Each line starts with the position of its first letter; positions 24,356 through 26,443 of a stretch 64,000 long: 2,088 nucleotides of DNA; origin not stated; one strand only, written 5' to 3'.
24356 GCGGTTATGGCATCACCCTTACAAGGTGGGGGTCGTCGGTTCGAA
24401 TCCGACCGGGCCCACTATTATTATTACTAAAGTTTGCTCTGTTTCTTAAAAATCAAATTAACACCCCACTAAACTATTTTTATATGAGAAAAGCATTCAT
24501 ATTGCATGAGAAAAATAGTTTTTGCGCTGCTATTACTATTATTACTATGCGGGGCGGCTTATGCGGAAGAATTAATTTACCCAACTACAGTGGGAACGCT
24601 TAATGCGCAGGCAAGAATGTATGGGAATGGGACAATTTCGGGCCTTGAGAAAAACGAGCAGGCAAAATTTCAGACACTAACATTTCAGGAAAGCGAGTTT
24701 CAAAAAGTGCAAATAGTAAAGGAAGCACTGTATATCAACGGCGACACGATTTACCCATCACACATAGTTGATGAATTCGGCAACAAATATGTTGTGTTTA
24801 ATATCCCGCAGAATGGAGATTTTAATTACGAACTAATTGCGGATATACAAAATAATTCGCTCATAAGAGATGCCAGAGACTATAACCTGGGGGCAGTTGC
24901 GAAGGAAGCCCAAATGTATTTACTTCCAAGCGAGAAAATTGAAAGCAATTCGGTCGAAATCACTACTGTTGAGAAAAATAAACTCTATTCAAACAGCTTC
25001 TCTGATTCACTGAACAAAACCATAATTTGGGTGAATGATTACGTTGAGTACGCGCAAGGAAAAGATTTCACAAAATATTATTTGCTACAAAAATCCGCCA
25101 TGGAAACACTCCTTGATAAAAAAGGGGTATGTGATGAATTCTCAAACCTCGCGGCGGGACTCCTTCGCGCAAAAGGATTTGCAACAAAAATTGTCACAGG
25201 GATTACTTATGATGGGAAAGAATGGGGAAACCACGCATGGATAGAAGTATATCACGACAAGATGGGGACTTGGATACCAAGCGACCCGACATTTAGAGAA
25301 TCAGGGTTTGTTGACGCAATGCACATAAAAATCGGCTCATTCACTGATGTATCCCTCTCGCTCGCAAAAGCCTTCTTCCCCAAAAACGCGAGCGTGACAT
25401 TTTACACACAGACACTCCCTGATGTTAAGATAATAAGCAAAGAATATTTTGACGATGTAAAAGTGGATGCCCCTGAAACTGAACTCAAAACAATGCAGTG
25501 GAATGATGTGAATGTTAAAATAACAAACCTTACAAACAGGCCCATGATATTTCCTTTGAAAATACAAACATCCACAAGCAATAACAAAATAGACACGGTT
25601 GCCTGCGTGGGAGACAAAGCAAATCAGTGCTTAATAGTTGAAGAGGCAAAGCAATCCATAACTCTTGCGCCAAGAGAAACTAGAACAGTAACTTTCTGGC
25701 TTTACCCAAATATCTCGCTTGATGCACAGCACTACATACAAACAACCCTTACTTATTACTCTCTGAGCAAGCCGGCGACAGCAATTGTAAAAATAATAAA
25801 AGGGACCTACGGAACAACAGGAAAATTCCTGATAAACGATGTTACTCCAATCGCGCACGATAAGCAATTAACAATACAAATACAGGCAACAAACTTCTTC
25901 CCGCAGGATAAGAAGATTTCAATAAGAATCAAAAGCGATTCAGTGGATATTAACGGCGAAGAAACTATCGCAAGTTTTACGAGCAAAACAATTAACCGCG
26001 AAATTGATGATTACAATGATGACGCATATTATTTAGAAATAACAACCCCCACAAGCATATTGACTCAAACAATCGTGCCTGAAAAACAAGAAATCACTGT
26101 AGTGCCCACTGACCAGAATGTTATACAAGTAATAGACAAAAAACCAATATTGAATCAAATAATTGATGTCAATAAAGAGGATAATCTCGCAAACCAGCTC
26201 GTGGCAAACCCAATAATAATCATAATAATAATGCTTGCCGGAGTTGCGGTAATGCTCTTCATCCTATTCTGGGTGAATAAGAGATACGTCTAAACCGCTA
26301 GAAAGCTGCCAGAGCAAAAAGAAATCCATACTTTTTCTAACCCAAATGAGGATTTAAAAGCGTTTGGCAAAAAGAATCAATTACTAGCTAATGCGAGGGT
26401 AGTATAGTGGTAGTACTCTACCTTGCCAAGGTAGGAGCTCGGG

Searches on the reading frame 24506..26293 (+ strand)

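Call 25: search_protein_families(library=pfam, proteins=[window:24506-26293:+], max_evalue=0.00001)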
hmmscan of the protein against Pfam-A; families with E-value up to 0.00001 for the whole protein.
window:24506-26293:+ (595 aa): 1 family
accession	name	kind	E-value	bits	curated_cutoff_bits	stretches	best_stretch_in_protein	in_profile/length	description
PF01841.26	Transglut_core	-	2e-17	63.9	23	1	169-261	18-108/108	Transglutaminase-like superfamily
